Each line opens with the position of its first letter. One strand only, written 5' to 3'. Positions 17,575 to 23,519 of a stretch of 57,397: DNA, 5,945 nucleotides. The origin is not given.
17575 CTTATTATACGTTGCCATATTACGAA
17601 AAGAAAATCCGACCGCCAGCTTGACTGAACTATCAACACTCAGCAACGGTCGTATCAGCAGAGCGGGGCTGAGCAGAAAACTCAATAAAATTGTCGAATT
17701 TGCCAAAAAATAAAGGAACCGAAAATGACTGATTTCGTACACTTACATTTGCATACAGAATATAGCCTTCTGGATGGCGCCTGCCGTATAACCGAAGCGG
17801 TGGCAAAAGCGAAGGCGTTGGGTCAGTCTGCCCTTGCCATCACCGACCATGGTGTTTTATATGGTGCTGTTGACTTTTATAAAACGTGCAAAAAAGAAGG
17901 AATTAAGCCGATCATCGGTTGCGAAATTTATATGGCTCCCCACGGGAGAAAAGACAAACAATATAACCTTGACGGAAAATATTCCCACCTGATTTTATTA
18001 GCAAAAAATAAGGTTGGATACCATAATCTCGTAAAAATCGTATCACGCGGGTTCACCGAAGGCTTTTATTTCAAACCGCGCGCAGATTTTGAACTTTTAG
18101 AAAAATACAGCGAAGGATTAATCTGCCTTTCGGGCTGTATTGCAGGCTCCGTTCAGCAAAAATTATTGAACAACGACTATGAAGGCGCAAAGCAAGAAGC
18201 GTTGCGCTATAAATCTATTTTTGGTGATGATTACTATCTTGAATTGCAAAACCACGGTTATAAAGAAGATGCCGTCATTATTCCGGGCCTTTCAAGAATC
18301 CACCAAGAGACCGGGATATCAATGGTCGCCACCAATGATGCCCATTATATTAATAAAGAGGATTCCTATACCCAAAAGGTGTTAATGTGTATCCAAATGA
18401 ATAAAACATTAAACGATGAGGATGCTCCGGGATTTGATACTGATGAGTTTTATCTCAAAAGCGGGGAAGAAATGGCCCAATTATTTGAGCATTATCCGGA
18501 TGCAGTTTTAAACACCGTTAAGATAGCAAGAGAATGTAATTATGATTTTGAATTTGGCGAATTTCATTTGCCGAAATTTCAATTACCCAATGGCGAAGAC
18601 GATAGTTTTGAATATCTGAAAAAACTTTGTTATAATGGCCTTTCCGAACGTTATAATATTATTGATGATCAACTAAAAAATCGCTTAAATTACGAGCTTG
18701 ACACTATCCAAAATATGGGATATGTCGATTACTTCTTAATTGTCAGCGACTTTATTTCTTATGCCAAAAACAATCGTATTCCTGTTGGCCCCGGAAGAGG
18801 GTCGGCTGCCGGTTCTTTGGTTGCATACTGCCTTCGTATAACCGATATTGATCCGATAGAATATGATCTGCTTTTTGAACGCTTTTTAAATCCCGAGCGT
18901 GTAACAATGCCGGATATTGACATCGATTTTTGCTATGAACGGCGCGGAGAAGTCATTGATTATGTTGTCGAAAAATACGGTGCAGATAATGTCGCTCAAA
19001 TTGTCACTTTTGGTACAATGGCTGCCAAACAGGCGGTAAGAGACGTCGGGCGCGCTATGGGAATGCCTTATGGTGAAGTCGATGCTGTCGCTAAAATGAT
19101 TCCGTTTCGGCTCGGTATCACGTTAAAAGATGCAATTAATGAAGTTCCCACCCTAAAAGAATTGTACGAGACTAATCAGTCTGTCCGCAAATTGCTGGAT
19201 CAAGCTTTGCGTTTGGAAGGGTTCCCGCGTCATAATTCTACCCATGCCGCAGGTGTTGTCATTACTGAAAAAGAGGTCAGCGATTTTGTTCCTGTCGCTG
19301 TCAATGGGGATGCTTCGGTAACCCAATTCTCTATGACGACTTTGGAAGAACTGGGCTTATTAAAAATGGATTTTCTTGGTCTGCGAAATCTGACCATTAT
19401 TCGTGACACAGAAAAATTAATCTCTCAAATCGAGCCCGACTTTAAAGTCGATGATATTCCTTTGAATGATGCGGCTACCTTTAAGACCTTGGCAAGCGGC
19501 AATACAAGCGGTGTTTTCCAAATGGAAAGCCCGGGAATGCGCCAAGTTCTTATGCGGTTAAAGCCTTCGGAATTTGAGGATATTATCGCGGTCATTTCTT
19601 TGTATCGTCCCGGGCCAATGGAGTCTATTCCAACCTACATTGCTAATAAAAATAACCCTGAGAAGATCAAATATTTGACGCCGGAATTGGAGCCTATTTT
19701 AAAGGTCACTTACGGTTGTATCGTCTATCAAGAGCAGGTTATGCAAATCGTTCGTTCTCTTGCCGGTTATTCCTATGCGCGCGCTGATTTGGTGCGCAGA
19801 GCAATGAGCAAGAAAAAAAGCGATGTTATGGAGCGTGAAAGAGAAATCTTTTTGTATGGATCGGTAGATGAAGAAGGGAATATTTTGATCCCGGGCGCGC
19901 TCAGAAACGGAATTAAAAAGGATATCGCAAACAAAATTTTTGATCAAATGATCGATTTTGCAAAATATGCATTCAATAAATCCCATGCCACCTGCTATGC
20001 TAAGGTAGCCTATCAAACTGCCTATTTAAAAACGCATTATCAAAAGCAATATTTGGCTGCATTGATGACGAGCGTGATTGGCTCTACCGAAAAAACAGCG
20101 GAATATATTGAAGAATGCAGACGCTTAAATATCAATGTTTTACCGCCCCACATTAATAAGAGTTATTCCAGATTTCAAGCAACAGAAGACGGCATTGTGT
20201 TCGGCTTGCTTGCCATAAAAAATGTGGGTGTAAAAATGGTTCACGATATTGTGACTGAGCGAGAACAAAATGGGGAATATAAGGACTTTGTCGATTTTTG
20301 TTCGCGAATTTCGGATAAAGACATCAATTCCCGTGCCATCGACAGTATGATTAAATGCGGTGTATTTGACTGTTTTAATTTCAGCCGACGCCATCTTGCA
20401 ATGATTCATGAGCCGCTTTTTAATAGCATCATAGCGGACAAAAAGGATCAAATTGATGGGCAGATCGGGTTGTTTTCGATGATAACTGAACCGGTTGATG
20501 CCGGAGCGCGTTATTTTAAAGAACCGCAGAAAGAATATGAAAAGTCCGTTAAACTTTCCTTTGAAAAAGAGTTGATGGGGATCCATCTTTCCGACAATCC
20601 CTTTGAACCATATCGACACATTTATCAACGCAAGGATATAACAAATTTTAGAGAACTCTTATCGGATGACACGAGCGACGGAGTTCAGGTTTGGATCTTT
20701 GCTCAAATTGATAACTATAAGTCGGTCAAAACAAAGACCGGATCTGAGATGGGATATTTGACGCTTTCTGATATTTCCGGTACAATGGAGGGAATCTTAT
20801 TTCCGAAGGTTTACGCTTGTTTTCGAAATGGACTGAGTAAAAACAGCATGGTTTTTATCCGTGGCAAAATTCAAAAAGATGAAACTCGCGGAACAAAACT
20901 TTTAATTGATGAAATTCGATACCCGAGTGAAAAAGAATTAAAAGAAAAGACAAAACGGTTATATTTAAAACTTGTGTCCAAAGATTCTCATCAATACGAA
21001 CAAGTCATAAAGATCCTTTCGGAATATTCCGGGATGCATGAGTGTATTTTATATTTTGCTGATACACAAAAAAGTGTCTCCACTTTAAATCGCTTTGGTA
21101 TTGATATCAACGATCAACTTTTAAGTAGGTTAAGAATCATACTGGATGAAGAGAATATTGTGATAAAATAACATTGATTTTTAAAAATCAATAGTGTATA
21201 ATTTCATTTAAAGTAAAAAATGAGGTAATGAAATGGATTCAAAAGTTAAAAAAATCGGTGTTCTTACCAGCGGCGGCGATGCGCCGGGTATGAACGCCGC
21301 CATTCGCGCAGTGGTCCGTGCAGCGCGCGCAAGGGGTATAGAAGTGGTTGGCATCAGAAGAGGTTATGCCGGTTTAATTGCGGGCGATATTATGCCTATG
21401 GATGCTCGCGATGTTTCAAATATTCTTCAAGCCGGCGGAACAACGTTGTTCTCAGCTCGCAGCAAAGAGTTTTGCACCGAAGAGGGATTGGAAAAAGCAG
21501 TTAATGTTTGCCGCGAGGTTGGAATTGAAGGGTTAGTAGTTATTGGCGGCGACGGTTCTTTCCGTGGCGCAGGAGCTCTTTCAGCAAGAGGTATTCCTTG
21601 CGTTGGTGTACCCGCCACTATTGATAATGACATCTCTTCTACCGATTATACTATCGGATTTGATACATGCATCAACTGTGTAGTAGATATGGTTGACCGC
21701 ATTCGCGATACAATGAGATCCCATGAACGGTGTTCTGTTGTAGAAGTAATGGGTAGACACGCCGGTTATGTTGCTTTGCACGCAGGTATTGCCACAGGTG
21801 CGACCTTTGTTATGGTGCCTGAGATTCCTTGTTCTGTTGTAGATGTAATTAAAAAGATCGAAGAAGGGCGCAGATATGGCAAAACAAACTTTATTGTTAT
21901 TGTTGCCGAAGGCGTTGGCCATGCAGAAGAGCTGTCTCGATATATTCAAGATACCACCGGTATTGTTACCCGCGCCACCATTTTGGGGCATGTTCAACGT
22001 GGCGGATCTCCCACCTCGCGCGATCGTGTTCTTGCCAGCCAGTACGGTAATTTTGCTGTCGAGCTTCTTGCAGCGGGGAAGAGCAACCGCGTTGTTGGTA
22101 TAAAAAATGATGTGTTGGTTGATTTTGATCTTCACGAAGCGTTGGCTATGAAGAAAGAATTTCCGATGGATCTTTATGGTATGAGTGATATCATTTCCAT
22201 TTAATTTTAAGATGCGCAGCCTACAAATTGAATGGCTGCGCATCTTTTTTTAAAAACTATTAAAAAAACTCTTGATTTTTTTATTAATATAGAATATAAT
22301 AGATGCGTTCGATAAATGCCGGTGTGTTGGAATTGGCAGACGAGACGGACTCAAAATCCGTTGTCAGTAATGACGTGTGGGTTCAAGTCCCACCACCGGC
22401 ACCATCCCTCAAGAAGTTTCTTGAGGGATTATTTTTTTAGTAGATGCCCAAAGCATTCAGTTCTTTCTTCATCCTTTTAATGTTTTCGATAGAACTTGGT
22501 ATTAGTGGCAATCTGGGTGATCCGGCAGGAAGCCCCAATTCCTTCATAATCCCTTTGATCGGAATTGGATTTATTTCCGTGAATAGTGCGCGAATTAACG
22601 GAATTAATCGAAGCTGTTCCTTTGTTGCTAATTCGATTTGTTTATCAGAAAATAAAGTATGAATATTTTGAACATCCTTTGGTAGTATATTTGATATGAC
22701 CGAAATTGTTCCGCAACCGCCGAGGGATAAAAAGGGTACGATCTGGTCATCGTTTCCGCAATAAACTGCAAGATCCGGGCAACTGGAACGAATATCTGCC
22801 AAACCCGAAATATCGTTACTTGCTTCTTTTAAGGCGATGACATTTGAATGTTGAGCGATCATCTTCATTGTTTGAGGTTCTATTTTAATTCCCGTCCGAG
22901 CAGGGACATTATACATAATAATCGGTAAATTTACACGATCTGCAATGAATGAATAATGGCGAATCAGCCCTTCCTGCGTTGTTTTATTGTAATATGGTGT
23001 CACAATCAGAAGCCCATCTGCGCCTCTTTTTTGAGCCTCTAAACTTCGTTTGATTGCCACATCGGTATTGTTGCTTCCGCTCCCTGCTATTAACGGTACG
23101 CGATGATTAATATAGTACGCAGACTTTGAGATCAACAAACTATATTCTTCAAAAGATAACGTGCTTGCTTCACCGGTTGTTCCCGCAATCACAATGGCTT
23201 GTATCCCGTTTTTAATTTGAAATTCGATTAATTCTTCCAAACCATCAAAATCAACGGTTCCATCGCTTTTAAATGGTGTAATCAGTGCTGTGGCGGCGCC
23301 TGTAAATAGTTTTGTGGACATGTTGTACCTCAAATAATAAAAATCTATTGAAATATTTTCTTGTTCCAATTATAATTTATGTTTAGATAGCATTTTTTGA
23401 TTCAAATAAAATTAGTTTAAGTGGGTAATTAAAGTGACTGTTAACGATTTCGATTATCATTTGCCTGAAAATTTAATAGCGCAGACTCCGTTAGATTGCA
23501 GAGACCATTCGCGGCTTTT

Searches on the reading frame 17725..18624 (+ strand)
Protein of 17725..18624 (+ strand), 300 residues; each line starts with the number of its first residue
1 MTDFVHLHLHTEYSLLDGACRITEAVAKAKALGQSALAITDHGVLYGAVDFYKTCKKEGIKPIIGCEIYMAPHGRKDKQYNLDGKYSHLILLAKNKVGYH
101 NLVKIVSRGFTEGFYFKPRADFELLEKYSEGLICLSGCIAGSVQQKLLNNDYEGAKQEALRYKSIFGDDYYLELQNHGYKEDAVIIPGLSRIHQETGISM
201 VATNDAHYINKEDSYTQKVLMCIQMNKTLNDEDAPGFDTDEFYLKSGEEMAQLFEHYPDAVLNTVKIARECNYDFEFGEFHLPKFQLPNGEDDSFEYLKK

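Call 58: search_solved_structures(query=window:17725-18624:+, show_alignments=3)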
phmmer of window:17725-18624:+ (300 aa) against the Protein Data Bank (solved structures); distinct sequences matched with E-value up to 0.001: 13.
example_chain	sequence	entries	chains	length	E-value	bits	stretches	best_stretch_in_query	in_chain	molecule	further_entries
2hpi_A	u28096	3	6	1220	1.9e-73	250.5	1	3-298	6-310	DNA polymerase III alpha subunit | DNA polymerase III subunit alpha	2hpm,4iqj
3e0d_A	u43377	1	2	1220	4.7e-72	245.9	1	3-298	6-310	DNA polymerase III subunit alpha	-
5lew_A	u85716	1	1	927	1e-59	205.4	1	3-294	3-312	DNA polymerase III subunit alpha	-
7pu7_A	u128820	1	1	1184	1.9e-59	204.5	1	3-294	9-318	DNA polymerase III subunit alpha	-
4jom_A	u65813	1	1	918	4.2e-50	173.8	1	4-299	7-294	DNA polymerase III subunit alpha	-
5m1s_A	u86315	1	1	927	1.2e-46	162.4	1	4-299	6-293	DNA polymerase III subunit alpha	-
2hnh_A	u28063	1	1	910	1.3e-46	162.4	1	4-299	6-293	DNA polymerase III alpha subunit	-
2hqa_A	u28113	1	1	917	1.3e-46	162.4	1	4-299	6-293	DNA polymerase III alpha subunit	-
5fku_A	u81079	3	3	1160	1.9e-46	161.9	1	4-299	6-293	DNA POLYMERASE III SUBUNIT ALPHA | DNA POLYMERASE III ALPHA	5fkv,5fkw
4gx8_A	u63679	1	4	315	1.3e-42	149.3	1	4-273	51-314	DNA polymerase III subunit epsilon,DNA polymerase III subunit alpha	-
4gx9_A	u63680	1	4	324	1.4e-42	149.1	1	4-273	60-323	DNA polymerase III subunit epsilon,DNA polymerase III subunit alpha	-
3f2b_A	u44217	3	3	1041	5.2e-26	94.7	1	5-250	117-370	DNA-directed DNA polymerase III alpha chain | GEOBACILLUS KAUSTOPHILUS DNA POLC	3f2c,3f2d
9qpc_A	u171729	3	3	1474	5.5e-18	68.4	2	86-294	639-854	DNA polymerase III PolC-type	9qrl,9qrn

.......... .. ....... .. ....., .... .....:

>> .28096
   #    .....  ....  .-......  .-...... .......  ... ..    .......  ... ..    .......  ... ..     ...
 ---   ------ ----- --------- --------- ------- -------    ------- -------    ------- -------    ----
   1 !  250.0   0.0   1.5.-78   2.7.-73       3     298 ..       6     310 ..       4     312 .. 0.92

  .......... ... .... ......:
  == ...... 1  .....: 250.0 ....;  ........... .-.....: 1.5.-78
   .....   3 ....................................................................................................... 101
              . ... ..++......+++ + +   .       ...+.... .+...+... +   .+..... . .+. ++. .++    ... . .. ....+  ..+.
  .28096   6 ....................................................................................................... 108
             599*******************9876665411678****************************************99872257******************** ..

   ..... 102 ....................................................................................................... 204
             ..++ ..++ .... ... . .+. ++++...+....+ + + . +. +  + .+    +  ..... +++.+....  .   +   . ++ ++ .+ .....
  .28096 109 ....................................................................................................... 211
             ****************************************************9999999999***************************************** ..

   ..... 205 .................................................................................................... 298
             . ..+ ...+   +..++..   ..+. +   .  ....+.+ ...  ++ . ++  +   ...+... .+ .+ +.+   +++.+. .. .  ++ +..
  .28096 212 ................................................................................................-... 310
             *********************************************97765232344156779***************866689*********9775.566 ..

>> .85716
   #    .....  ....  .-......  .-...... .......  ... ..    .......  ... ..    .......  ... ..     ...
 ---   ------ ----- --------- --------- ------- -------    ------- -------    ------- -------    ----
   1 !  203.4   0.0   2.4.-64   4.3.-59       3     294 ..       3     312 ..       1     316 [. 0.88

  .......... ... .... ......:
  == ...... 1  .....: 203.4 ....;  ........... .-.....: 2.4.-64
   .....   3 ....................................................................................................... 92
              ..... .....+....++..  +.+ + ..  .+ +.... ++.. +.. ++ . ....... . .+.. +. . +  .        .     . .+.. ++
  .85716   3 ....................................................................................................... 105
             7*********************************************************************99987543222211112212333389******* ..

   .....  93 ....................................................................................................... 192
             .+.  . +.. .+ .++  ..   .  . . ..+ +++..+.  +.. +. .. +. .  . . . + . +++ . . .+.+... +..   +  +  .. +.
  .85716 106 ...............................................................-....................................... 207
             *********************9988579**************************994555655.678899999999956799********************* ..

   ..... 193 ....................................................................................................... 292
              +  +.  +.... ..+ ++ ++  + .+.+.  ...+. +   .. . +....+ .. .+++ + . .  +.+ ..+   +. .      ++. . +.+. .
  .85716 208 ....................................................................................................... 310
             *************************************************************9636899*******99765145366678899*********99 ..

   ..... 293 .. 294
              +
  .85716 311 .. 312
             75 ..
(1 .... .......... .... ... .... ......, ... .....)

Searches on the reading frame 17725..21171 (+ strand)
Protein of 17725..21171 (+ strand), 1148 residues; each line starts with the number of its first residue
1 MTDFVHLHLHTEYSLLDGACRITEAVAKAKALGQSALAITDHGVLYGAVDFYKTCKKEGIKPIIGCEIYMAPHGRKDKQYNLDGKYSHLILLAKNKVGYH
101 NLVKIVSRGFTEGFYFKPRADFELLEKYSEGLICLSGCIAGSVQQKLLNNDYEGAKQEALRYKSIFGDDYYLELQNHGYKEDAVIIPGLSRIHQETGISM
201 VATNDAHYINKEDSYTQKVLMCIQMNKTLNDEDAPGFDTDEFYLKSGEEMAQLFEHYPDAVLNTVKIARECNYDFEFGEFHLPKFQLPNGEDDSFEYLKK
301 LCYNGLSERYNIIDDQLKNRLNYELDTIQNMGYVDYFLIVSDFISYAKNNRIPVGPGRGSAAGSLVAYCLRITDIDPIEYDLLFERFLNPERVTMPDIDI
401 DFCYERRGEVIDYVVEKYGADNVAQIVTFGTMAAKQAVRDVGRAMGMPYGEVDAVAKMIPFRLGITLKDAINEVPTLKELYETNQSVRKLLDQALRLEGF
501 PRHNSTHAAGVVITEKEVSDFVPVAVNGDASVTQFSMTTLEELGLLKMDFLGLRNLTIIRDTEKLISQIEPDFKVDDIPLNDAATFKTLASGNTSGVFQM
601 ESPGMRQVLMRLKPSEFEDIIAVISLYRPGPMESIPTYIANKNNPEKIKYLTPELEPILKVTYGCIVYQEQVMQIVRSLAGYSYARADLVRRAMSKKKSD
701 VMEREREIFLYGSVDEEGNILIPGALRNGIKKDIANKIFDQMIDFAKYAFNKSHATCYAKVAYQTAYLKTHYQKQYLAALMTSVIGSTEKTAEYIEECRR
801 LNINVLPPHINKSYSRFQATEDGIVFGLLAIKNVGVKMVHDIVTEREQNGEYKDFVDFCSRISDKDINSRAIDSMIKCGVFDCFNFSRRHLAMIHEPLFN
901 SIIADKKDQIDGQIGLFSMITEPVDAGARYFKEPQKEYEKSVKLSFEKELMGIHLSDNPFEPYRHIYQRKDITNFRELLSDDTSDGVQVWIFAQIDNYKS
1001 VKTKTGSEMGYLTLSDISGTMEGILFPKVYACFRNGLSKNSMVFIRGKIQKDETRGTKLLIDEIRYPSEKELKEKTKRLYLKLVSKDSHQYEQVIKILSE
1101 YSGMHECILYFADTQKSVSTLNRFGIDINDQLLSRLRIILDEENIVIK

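Call 3: search_protein_families(library=pfam, proteins=[window:17725-21171:+], max_evalue=0.1)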
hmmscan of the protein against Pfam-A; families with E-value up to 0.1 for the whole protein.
window:17725-21171:+ (1148 aa): 6 families
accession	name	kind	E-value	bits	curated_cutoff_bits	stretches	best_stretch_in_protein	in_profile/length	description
PF07733.18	DNA_pol3_alpha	-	1.4e-108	362.9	23.9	1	296-552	1-260/260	Bacterial DNA polymerase III alpha NTPase domain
PF17657.6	DNA_pol3_finger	-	3.9e-62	208.9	22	1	555-715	1-164/166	Bacterial DNA polymerase III alpha subunit finger domain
PF02811.25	PHP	-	6.3e-62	209.2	26.4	1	6-177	1-164/164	PHP domain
PF14579.12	HHH_6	-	8.8e-27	93.6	25.6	1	802-891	1-90/90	Helix-hairpin-helix motif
PF01336.31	tRNA_anti-codon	-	1.7e-07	31.5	27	1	989-1065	1-73/75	OB-fold nucleic acid binding domain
PF13742.12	tRNA_anti_2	-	2.5e-05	24.9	27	1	987-1064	20-94/95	OB-fold nucleic acid binding domain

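Call 4: search_protein_families(library=ncbifam, proteins=[window:17725-21171:+], max_evalue=0.01)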
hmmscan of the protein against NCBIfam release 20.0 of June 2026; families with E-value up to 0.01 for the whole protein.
window:17725-21171:+ (1148 aa): 17 families
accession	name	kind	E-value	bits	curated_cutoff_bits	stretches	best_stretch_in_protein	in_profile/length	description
NF005298.0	PRK06826.1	equivalog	0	1625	1260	1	2-1147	3-1150/1151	DNA polymerase III subunit alpha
NF004226.0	PRK05673.1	equivalog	0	1379.8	1002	1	3-1144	5-1142/1146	DNA polymerase III subunit alpha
TIGR00594.1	polc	superfamily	0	1317.1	434.35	1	4-1026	1-1022/1022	DNA polymerase III subunit alpha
NF005377.0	PRK06920.1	equivalog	0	1118.6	1806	1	3-1148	2-1107/1108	DNA polymerase III subunit alpha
NF005617.0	PRK07374.1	equivalog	0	1062.7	1653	1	3-1066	2-1079/1170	DNA polymerase III subunit alpha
NF007079.0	PRK09532.1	equivalog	2.4e-229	763.9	1525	1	3-753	2-779/876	DNA polymerase III subunit alpha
NF005516.0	PRK07135.1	equivalog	1.1e-225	752.1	1084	2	208-1053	154-961/974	DNA polymerase III DnaE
NF005582.0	PRK07279.1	equivalog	4.9e-218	726.7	1279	1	4-1137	2-1024/1033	DNA polymerase III subunit alpha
NF004550.0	PRK05898.1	equivalog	2.9e-207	691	1182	2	197-1013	134-925/971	DNA polymerase III subunit alpha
NF004225.0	PRK05672.1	subfamily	1.5e-190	635.8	939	1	2-1063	4-1028/1047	error-prone DNA polymerase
NF005616.0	PRK07373.1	equivalog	6.6e-69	232.6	646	1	746-1065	34-358/449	DNA polymerase III subunit alpha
NF001688.0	PRK00448.1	equivalog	2.9e-62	210.7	873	3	85-379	613-914/1445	PolC-type DNA polymerase III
TIGR01405.1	polC_Gram_pos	equivalog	1.3e-49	168.8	1043.45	4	85-378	379-678/1211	DNA polymerase III subunit alpha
NF041577.1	nside_bi_sphtase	equivalog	3.1e-05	23.3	400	1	5-70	4-67/276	3',5'-nucleoside bisphosphate phosphatase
TIGR00237.1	xseA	equivalog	0.0002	20.6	180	1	986-1084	18-113/389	exodeoxyribonuclease VII large subunit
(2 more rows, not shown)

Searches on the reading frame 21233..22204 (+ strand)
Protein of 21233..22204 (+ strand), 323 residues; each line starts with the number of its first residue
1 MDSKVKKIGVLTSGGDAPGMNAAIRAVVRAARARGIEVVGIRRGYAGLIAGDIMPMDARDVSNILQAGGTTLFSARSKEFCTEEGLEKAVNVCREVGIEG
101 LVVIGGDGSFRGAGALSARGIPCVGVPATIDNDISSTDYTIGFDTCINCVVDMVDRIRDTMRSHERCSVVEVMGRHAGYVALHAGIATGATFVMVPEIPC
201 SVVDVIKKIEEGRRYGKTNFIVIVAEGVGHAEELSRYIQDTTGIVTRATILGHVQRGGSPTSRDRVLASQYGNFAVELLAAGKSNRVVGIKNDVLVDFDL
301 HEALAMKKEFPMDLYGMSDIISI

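Call 23: search_protein_families(library=pfam, proteins=[window:21233-22204:+], max_evalue=0.0001)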
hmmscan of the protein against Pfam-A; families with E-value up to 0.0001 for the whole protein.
window:21233-22204:+ (323 aa): 1 family
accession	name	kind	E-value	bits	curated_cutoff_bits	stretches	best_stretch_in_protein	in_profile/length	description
PF00365.25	PFK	-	8.5e-110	366.9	30.9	1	7-279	1-277/277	Phosphofructokinase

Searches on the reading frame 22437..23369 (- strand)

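Call 23: search_protein_families(library=pfam, proteins=[window:22437-23369:-], max_evalue=0.0001)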
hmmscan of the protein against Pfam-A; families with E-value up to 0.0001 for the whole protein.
window:22437-23369:- (310 aa): 1 family
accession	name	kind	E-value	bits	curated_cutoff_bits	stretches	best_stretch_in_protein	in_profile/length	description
PF00701.28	DHDPS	-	1.1e-85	287.4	22.1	1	22-306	2-288/289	Dihydrodipicolinate synthetase family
